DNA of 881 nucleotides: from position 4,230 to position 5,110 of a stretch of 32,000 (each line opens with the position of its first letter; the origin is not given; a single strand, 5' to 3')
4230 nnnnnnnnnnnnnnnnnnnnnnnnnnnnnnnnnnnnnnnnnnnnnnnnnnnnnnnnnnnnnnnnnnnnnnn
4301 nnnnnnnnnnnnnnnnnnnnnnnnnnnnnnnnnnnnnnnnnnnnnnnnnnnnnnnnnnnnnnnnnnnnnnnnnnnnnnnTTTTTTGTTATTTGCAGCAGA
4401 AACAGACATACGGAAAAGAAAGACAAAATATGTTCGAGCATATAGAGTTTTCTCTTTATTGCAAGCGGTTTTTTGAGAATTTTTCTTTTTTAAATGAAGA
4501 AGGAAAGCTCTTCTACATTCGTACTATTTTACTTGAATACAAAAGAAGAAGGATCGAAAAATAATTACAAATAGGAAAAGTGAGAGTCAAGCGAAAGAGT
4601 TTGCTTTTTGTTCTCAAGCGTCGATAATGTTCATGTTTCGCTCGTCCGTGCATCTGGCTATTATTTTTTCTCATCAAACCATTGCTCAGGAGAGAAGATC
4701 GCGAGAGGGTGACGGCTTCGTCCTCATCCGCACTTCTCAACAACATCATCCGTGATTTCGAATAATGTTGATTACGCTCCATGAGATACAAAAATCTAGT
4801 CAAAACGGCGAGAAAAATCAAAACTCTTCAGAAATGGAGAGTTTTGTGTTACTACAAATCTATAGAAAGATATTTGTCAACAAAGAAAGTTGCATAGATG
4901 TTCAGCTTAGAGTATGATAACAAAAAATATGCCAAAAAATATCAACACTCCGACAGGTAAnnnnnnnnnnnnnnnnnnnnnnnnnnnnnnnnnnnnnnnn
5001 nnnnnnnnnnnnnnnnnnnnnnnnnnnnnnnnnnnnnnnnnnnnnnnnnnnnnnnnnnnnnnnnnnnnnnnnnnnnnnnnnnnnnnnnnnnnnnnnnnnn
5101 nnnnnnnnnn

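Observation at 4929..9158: A 1409-codon orphan ORF hidden by 21 in-frame TGAs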

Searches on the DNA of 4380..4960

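Call 70: search_rna_families(source=window, start=4380, end=4960, threshold=evalue, max_evalue=10, show_alignments=2)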
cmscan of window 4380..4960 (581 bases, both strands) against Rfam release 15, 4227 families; matches with E-value up to 10: 8.
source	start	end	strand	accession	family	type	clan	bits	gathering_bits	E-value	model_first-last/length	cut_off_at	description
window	4797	4847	+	RF02427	SpF10_sRNA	Gene; sRNA;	-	28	60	0.0028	1-57/57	no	Streptococcus sRNA SpF10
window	4473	4574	+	RF01871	MALAT1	Gene; lncRNA;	-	18.5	70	7.5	1-95/95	no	Metastasis associated lung adenocarcinoma transcript 1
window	4811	4894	-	RF01772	rnk_pseudo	Cis-reg; leader;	-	17.7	55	2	1-108/108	no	Pseudomonas rnk leader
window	4467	4565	+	RF04329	snoMe18S-C1367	Gene; snRNA; snoRNA; CD-box;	-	14.2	101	8.6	1-110/110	no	Drosophila C/D box small nucleolar RNA snoMe18S-C1367 family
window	4824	4885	-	RF00016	SNORD14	Gene; snRNA; snoRNA; CD-box;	-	14.1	64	9.6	1-111/111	no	Small nucleolar RNA SNORD14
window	4855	4918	-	RF01155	snoR101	Gene; snRNA; snoRNA; CD-box;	-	12.6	40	7.6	1-66/66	no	Small nucleolar RNA snoR101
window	4495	4674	+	RF02032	GOLLD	Gene;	-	10.8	150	2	1-416/416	no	Giant, ornate, lake- and Lactobacillales-derived (GOLLD) RNA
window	4397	4520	+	RF01417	RSV_RNA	Cis-reg;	-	10.5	105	1.2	1-289/289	no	Retroviral 3'UTR stability element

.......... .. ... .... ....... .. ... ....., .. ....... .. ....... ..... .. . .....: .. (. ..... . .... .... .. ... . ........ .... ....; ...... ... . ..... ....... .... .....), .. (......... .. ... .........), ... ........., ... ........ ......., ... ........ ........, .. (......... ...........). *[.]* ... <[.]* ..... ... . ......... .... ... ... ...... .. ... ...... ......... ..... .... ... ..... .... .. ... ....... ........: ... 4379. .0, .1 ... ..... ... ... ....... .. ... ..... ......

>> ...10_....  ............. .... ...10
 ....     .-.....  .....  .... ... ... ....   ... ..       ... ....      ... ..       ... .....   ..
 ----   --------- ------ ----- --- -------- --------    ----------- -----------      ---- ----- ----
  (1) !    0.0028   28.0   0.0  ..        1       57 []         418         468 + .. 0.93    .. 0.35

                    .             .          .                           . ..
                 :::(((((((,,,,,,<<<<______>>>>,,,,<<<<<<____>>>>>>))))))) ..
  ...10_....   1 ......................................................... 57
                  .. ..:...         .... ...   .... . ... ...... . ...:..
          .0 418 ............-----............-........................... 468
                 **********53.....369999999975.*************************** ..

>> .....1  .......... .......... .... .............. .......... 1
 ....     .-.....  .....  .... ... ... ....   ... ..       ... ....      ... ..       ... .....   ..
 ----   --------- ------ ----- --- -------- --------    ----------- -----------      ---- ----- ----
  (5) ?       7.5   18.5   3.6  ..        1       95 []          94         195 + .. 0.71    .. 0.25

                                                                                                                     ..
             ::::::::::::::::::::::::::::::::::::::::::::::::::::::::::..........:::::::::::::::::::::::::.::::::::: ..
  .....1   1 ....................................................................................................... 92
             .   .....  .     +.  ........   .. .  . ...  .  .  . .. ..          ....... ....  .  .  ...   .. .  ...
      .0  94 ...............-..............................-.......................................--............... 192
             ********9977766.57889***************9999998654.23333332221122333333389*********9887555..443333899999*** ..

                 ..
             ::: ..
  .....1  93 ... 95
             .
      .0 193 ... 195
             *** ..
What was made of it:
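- On Rfam RNA families (for the upstream RNA): In the window only SpF10 appeared, at 28 bits against a cut-off of 60 (call 70).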
